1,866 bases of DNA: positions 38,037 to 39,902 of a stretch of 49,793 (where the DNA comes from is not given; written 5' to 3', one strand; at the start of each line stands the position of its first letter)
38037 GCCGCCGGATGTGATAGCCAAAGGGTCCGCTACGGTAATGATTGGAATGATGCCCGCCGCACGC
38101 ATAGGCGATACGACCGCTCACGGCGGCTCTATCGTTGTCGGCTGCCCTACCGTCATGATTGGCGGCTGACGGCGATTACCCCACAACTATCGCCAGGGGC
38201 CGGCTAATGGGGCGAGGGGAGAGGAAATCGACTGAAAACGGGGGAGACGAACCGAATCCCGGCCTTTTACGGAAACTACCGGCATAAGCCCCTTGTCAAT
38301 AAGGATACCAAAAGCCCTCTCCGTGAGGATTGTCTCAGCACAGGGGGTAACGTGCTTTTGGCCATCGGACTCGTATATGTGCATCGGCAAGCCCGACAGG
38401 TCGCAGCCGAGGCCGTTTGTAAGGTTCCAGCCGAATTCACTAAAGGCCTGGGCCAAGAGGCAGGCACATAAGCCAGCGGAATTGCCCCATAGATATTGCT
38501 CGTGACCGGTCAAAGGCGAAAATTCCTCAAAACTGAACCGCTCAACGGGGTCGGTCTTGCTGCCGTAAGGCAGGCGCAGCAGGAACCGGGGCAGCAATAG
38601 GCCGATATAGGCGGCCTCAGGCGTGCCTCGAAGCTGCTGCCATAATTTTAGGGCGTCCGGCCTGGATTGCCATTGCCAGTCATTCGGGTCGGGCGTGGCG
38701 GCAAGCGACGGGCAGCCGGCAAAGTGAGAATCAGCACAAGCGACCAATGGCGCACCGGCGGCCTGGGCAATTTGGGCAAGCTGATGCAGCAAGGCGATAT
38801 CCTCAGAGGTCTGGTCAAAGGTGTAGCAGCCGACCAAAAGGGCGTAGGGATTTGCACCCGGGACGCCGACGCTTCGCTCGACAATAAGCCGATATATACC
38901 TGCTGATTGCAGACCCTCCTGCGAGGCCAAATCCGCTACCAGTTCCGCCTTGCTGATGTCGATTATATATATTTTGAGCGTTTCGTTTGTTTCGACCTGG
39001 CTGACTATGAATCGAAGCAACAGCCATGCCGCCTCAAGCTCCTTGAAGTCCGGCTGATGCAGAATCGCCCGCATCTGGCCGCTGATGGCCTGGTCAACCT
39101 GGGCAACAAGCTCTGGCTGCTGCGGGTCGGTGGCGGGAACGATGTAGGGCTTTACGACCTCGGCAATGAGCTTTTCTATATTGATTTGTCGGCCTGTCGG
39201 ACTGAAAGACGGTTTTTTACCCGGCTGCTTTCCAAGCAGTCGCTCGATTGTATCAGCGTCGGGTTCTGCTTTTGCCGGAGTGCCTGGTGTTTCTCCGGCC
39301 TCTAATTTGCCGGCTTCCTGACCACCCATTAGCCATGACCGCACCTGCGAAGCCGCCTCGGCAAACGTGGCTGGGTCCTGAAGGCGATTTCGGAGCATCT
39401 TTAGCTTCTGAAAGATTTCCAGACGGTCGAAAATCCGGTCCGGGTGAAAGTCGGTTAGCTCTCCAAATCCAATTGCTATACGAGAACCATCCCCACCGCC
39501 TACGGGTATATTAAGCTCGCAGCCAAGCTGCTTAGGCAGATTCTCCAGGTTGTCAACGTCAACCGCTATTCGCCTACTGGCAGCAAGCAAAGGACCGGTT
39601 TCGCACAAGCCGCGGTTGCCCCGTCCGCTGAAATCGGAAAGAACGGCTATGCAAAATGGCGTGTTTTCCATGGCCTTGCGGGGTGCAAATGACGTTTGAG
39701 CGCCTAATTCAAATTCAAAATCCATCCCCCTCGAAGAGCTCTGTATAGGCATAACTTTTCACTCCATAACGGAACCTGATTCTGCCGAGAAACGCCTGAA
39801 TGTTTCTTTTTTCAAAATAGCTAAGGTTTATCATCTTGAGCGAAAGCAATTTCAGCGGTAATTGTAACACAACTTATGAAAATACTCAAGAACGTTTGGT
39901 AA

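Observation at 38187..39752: Single-chain TssB-TssC sheath paralog, C-terminally truncated and separately transcribed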

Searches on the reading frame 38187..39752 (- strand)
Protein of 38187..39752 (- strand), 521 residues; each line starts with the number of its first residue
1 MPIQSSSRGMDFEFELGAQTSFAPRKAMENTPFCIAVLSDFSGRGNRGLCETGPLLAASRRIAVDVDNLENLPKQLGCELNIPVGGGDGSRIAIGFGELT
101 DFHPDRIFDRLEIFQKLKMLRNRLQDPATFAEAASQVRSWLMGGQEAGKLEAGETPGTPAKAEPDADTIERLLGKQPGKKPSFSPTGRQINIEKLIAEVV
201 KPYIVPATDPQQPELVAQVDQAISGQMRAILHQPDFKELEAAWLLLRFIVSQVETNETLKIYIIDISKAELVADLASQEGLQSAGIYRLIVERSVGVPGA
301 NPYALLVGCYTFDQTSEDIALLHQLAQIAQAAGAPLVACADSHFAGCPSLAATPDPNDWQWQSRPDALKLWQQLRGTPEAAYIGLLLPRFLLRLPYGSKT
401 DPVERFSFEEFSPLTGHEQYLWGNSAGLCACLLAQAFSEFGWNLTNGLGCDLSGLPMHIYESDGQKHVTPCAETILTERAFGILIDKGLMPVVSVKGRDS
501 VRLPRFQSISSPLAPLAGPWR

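Call 3: search_protein_families(library=pfam, proteins=[window:38187-39752:-], max_evalue=0.01)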
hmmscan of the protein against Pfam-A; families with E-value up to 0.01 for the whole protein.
window:38187-39752:- (521 aa): 2 families
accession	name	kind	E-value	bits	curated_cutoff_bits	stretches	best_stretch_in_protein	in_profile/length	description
PF05943.17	VipB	-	4.6e-70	236.5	27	1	214-504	2-295/301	EvpB/VC_A0108, tail sheath N-terminal domain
PF05591.17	T6SS_VipA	-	3.9e-08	33.7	24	1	27-132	22-128/155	Type VI secretion system, VipA, VC_A0107 or Hcp2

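Call 4: search_protein_families(library=ncbifam, proteins=[window:38187-39752:-], max_evalue=0.01)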
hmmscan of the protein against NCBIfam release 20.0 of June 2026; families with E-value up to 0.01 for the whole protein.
window:38187-39752:- (521 aa): 2 families
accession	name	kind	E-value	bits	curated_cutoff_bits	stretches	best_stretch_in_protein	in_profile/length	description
TIGR03355.1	VI_chp_2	equivalog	6.1e-69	233.1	271.5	1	187-501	23-343/473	type VI secretion system contractile sheath large subunit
TIGR03358.1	VI_chp_5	equivalog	1.9e-06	27.7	97.25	1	30-139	28-138/160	type VI secretion system contractile sheath small subunit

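Call 7: find_homologous_proteins(query=window:38187-39752:-, max_evalue=0.00001)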
Query window:38187-39752:- (521 aa): 1806 proteins with E <= 0.00001 among 8000 candidates; the best 120 are listed.
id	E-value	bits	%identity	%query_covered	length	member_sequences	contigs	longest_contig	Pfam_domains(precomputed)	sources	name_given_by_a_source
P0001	0.0e+0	1192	100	100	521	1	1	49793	PF05591.18,PF05943.18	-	-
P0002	0.0e+0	1019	85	100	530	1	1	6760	PF05591.18,PF05943.18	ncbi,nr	ncbi:MAG: type VI secretion system contractile sheath large subunit [Sedimentisphaerales bacterium]|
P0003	0.0e+0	1016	86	98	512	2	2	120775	PF05591.18,PF05943.18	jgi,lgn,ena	jgi:type VI secretion system protein ImpC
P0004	2.6e-297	1005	84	100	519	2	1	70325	PF05591.18,PF05943.18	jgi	jgi:type VI secretion system protein ImpC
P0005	2.5e-287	972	83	98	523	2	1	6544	PF05591.18,PF05943.18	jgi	jgi:type VI secretion system protein ImpC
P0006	1.3e-285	966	80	100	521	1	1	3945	PF05591.18,PF05943.18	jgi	jgi:type VI secretion system protein ImpC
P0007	8.9e-283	957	79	100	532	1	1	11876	PF05591.18,PF05943.18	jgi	jgi:type VI secretion system protein ImpC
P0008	7.6e-281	950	80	98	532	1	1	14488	PF05591.18,PF05943.18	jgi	jgi:type VI secretion system protein ImpC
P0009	3.7e-252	856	71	100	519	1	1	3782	PF05591.18,PF05943.18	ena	-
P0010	5.6e-252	855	71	100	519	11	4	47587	PF05591.18,PF05943.18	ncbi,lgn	ncbi:MAG: type VI secretion system contractile sheath large subunit [Sedimentisphaerales bacterium]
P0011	2.2e-249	847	72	98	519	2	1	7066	PF05591.18,PF05943.18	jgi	-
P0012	2.5e-249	846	71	98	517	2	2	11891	PF05591.18,PF05943.18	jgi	jgi:type VI secretion system protein ImpC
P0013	3.5e-249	846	70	100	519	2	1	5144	PF05591.18,PF05943.18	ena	-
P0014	1.1e-248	844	70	100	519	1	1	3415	PF05591.18,PF05943.18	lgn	-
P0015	1.9e-248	844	72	98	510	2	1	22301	PF05591.18,PF05943.18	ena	-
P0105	9.0e-209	713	62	100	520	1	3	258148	PF05591.18,PF05943.18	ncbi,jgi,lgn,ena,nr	ncbi:MAG TPA: type VI secretion system contractile sheath large subunit [Sedimentisphaerales bacteri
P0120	2.9e-205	701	61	100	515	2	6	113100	PF05591.18,PF05943.18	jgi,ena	-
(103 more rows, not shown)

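Call 8: search_solved_structures(query=window:38187-39752:-, max_evalue=0.01, show_alignments=2)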
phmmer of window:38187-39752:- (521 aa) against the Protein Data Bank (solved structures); distinct sequences matched with E-value up to 0.01: 9.
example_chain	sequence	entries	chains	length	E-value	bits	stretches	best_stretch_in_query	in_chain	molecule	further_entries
5n8n_B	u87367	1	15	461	1.1e-51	179.4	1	214-512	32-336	EvpB family type VI secretion protein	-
5urw_1B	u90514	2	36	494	1.3e-48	169.2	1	214-502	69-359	TssC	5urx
9n4v_A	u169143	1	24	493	1.3e-44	156.1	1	214-488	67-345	DUF877 family protein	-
5mxn_A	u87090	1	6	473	1.7e-43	152.4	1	213-512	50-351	Type VI secretion protein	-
5ojq_A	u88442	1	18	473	1.7e-43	152.3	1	213-512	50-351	Type VI secretion protein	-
5myu_A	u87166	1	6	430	2.4e-43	151.9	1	214-512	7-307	Type VI secretion system protein ImpC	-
3j9g_B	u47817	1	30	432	2.5e-43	151.8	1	214-512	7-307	VipB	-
3j9o_B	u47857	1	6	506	2.1e-25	92.7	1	215-500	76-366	Intracellular growth locus protein B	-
4uqz_B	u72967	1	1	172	0.0047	18.9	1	25-164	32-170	HSIB1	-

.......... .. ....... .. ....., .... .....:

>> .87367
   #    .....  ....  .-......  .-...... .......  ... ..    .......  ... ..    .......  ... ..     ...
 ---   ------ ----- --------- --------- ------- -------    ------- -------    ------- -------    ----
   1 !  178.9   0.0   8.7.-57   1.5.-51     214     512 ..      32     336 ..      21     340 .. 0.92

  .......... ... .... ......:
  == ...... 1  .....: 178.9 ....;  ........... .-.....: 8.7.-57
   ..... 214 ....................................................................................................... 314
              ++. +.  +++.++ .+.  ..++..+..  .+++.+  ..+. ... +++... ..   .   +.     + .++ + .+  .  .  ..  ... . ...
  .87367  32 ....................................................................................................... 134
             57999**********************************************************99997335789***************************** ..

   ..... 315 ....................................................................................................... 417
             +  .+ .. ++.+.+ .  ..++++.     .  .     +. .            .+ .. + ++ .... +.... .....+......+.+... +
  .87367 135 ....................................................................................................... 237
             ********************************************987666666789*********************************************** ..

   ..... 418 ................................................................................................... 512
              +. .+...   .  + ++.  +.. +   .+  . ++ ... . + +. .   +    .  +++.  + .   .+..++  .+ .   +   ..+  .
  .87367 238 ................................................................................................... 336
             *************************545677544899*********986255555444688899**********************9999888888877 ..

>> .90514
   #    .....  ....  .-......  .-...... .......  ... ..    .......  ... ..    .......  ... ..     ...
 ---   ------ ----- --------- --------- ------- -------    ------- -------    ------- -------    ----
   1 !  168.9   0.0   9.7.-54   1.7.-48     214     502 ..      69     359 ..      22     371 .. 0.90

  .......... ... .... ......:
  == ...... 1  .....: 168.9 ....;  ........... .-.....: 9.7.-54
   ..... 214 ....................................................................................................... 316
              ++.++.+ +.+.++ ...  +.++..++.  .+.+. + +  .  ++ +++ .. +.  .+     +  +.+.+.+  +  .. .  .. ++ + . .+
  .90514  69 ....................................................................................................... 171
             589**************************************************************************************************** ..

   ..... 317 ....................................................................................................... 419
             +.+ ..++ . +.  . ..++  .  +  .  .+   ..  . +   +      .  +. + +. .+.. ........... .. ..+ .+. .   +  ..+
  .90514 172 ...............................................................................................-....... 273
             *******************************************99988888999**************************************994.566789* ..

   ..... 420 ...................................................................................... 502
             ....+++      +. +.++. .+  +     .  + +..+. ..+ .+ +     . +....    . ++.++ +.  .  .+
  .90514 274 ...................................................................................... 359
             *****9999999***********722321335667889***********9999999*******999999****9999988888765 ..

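Call 14: find_encoding_contigs(protein=P0105, flank=10000, max_places=2)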
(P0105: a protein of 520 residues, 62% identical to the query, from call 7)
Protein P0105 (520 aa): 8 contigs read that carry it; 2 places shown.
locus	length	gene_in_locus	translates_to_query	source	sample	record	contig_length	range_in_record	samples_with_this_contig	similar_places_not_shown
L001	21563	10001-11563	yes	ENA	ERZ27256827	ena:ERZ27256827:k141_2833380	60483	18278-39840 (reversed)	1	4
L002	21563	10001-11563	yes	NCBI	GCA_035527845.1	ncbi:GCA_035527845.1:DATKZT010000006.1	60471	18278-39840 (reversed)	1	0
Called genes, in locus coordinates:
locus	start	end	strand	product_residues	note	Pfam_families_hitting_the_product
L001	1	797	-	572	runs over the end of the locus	-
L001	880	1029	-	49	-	-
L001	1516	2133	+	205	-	PF01726:LexA_DNA_bind, PF12802:MarR_2 (faint), PF00717:Peptidase_S24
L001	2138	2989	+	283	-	PF01904:DUF72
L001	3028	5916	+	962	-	PF02811:PHP, PF07733:DNA_pol3_alpha, PF17657:DNA_pol3_finger, PF14579:HHH_6, PF01336:tRNA_anti-codon (weak)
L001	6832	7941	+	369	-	PF04313:HSDR_N (faint)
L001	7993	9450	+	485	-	PF13207:AAA_17 (weak), PF13238:AAA_18 (weak), PF00383:dCMP_cyt_deam_1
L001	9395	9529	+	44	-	-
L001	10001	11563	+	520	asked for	PF05591:T6SS_VipA, PF05943:VipB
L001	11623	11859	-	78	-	-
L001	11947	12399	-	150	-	-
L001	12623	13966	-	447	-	PF00753:Lactamase_B (weak), PF16123:HAGH_C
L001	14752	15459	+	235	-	-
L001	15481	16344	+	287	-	-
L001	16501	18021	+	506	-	-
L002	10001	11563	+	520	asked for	PF05591:T6SS_VipA, PF05943:VipB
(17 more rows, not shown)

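Call 15: find_encoding_contigs(protein=P0120, flank=10000, max_places=2)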
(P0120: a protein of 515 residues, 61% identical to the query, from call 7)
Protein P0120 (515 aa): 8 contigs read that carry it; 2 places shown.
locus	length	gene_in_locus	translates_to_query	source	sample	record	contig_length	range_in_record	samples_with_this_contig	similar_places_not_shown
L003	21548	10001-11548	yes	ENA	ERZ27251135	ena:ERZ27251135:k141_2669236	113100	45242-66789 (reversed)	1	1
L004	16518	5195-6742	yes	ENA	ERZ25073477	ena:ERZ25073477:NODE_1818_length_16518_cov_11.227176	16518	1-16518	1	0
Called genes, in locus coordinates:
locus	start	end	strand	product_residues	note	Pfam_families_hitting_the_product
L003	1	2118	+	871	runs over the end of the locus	PF19805:DUF6288, PF13646:HEAT_2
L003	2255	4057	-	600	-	PF00251:Glyco_hydro_32N, PF08244:Glyco_hydro_32C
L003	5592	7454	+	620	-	-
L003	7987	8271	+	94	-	-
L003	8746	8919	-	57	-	-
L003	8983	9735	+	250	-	PF00106:adh_short, PF08659:KR, PF23441:SDR (faint), PF01370:Epimerase (weak), PF13561:adh_short_C2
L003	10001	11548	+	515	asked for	PF05591:T6SS_VipA, PF05943:VipB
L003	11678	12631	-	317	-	-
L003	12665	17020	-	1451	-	PF14331:IcmF-related_N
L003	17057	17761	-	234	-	PF09850:DotU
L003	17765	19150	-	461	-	PF05936:T6SS_VasE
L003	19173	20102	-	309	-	-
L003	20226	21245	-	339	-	PF06996:T6SS_TssG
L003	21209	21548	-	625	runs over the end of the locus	PF05947:T6SS_TssF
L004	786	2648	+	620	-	-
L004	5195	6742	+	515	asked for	PF05591:T6SS_VipA, PF05943:VipB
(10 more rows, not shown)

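Call 25: search_protein_representatives(protein=window:38187-39752:-)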
Query: 521 residues. Proteins with E-value up to 0.001 (for the whole library): 5740; up to 1e-10: 4020; up to 1e-30: 1837. The best 150 are listed.
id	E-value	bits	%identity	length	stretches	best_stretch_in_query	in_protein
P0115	9.0e-207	704.4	61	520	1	7-521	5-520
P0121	5.2e-143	494.0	49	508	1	10-521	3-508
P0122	1.4e-137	476.0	47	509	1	12-521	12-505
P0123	1.7e-134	465.9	43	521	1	6-520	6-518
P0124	1.1e-131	456.6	45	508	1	7-520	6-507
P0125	2.2e-129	449.0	44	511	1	16-520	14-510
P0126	5.7e-129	447.7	43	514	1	16-520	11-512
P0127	2.2e-128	445.7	48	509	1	28-511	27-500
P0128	9.0e-127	440.4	64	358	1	4-328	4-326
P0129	1.2e-124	433.4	44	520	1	29-520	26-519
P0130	4.1e-123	428.3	43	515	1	12-520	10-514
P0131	1.5e-122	426.5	44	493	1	30-520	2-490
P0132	6.2e-122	424.4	44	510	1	10-520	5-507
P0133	1.1e-121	423.6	43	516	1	29-521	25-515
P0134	1.4e-121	423.3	48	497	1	11-520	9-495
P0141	1.1e-119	417.0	40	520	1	10-520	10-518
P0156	7.8e-115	401.0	40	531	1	16-520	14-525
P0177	2.3e-110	386.2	38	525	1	4-521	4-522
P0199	4.9e-107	375.3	40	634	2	277-521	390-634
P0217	2.1e-104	366.6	37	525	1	3-520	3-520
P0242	8.5e-102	358.0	37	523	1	29-520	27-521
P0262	3.4e-100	352.7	38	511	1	7-521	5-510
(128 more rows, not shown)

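Call 26: list_cluster_members(proteins=[P0121, P0123, P0130, P0141, P0156, P0177, P0199, P0217, P0242, P0262])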
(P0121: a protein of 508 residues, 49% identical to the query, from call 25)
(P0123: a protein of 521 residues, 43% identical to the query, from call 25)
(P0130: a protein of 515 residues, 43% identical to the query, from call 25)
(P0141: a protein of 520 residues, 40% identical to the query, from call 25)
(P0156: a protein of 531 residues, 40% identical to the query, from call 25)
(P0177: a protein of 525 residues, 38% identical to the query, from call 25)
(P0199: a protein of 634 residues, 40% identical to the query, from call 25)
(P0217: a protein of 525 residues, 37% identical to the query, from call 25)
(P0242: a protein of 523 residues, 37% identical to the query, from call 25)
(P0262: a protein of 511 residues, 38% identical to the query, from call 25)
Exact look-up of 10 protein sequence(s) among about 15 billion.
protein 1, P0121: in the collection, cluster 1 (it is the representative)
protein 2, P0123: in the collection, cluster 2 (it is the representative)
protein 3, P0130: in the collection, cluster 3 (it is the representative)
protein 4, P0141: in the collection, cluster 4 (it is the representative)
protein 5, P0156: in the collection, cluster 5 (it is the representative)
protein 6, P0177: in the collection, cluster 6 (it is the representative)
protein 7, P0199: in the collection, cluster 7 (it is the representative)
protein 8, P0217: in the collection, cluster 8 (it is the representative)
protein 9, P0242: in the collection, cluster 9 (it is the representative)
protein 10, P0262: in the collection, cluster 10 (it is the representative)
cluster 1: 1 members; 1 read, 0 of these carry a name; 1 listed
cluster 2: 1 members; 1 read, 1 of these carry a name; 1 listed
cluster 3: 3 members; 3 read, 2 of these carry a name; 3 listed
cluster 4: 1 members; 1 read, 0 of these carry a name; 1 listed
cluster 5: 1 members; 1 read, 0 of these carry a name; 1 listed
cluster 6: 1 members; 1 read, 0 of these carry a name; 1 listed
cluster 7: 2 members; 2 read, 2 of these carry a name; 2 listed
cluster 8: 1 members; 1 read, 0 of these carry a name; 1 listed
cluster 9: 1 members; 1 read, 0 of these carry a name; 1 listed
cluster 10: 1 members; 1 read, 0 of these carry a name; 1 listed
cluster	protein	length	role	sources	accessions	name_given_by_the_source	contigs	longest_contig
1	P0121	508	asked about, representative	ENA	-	-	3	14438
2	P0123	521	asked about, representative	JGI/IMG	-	type VI secretion system protein ImpC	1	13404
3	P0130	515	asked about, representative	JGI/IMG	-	type VI secretion system protein ImpC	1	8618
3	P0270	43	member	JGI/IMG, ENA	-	hypothetical protein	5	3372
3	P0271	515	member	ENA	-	-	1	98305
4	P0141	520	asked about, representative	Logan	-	-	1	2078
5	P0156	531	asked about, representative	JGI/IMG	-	-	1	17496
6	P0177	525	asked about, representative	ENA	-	-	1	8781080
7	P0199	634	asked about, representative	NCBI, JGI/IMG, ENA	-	type VI secretion system ImpB/VipA family protein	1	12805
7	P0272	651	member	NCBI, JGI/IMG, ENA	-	type VI secretion system ImpB/VipA family protein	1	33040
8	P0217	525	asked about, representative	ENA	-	-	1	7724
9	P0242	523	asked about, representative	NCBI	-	-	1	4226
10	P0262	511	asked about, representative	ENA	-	-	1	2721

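Call 31: find_related_loci(query=A3, collection=genome_contigs, flank=10000)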
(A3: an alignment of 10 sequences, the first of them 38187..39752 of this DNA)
Query A3 (521 aa) in genome_contigs; peptide patterns used: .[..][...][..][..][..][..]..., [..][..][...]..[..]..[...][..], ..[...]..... (x = any residue, [..] = any of these).
600 stretches matched a pattern (row limit reached: there are more); 512 encode a relative of the query (tblastn E <= 1e-3); the best 80 are kept; 80 distinct loci.
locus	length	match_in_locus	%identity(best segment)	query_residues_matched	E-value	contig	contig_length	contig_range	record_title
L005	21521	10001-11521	67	11-521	0e+0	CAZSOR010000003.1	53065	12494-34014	MAG TPA_asm: uncultured Pirellulales bacterium isolate binchicken_co262_305 genome assembly, contig: NODE_466_length_530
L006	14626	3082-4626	62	1-521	0e+0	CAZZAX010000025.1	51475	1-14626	MAG TPA_asm: uncultured Pirellulales bacterium isolate SRP068000_co1_46 genome assembly, contig: NODE_548_length_51475_c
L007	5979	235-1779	63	1-521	0e+0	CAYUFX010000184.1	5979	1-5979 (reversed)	MAG TPA_asm: uncultured Pirellulales bacterium isolate binchicken_co89_457 genome assembly, contig: NODE_28445_length_59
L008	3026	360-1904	62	1-521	0e+0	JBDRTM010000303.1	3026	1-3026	MAG: Planctomycetota bacterium isolate MEGAHIT-group-3.76 k141_845234, whole genome shotgun sequence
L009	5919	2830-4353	59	11-521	0e+0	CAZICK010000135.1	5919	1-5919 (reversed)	MAG TPA_asm: uncultured Pirellulales bacterium isolate binchicken_co234_319 genome assembly, contig: NODE_13575_length_5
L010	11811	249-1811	62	1-521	0e+0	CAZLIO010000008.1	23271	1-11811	MAG TPA_asm: uncultured Pirellulales bacterium isolate SRP214966_co6_189 genome assembly, contig: NODE_1158_length_23271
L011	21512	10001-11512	63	14-521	0e+0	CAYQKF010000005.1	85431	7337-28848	MAG TPA_asm: uncultured Pirellulales bacterium isolate SRP068000_co2_145 genome assembly, contig: NODE_20_length_85431_c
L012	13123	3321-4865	61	1-521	0e+0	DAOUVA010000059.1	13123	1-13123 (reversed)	MAG TPA_asm: Phycisphaerae bacterium isolate CSMAG_837 CSMAG_837_k141_1112406_length_13123_cov_19.4914, whole genome sho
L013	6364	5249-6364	64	11-386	1e-161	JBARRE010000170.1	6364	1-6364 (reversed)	MAG: Sedimentisphaerales bacterium isolate MFD13433_ilm_asm_bin29 k127_71699, whole genome shotgun sequence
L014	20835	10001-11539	46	11-520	7e-153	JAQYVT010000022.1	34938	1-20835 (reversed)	MAG: Desulfobacterales bacterium isolate SF_100_bin76 SF_100_bin.76.orig_100_contig-145_2300, whole genome shotgun seque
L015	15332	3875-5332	47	30-521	3e-149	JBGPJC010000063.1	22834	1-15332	MAG: Terriglobia bacterium isolate OBJ_0618_7090110_319 k141_515559_length_22834_cov_29.2931, whole genome shotgun seque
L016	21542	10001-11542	49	12-521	3e-149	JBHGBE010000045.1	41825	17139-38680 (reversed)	MAG: Phycisphaerae bacterium isolate SBS.BIN.4 SBSBIN4_contig_45, whole genome shotgun sequence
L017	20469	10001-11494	46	30-520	3e-145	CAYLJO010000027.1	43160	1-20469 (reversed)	MAG TPA_asm: uncultured Blastocatellaceae bacterium isolate SRP272529_co1_149 genome assembly, contig: NODE_1161_length_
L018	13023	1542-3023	47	30-521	1e-141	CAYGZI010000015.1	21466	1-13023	MAG TPA_asm: uncultured Planctomycetaceae bacterium isolate ERP119294_co1_463 genome assembly, contig: NODE_2992_length_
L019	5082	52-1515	44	31-520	2e-141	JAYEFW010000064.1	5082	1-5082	MAG: Thermodesulfobacteriota bacterium isolate MAG262 MAG262_64, whole genome shotgun sequence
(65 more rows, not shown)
